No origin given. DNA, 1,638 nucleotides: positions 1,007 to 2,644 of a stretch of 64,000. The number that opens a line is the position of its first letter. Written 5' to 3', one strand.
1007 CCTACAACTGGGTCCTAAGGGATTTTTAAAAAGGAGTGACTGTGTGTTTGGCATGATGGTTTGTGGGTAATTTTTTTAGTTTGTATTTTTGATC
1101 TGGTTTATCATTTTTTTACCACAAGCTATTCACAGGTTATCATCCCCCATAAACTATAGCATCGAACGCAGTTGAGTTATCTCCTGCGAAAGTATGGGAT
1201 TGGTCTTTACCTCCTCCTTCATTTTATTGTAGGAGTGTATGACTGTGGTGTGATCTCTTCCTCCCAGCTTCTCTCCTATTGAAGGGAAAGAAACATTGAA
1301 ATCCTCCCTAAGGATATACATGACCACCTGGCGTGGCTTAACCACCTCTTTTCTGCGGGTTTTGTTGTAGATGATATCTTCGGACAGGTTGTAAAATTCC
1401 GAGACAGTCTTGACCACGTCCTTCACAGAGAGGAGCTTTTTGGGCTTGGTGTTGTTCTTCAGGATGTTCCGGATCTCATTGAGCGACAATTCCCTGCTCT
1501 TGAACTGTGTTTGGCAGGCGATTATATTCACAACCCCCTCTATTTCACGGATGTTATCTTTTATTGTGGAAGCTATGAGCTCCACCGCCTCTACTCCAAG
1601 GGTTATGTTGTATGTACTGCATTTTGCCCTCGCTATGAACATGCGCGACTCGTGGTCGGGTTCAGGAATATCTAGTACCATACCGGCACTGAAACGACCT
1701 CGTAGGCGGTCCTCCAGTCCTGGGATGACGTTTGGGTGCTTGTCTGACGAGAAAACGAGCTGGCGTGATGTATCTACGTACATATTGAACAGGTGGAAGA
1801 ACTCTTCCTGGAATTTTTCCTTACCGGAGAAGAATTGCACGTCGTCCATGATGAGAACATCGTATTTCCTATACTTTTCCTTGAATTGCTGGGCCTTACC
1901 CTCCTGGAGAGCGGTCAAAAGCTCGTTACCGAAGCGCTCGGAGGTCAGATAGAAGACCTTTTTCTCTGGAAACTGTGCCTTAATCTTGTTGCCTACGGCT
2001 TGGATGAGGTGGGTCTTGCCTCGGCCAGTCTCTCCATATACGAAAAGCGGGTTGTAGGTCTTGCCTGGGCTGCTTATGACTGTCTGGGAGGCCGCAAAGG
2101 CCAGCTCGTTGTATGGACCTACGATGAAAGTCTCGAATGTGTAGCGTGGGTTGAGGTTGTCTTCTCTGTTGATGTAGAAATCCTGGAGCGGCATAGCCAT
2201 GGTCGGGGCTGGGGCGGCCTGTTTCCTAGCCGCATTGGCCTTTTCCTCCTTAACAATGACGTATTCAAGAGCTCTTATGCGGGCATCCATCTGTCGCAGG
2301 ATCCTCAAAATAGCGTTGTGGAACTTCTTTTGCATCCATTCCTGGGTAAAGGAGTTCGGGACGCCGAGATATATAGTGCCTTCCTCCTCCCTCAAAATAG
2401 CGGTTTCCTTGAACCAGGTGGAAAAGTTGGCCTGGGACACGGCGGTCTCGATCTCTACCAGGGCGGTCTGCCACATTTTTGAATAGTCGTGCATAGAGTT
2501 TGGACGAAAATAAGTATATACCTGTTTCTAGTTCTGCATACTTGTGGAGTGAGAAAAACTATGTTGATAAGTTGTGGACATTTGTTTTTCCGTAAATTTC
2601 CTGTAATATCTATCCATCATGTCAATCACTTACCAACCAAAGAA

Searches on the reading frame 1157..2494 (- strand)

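Call 43: search_protein_families(library=pfam, proteins=[window:1157-2494:-], max_evalue=0.00001)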
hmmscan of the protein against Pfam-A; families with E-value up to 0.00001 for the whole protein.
window:1157-2494:- (446 aa): 5 families
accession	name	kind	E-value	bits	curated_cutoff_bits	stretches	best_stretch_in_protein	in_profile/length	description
PF00308.24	Bac_DnaA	-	2.8e-65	219.9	23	1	114-274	1-161/162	Bacterial DnaA ATPAse domain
PF08299.17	Bac_DnaA_C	-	9.4e-24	83.7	31.5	1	358-424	2-68/69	Bacterial dnaA protein helix-turn-helix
PF11638.13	DnaA_N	-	9.7e-13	48.1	24.6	1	6-67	2-64/65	DnaA N-terminal domain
PF01695.23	IstB_IS21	-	8.8e-10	38.9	24.1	1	150-245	95-188/238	IstB-like ATP binding protein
PF13401.12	AAA_22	-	9.5e-06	26.4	27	0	148-246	6-118/130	AAA domain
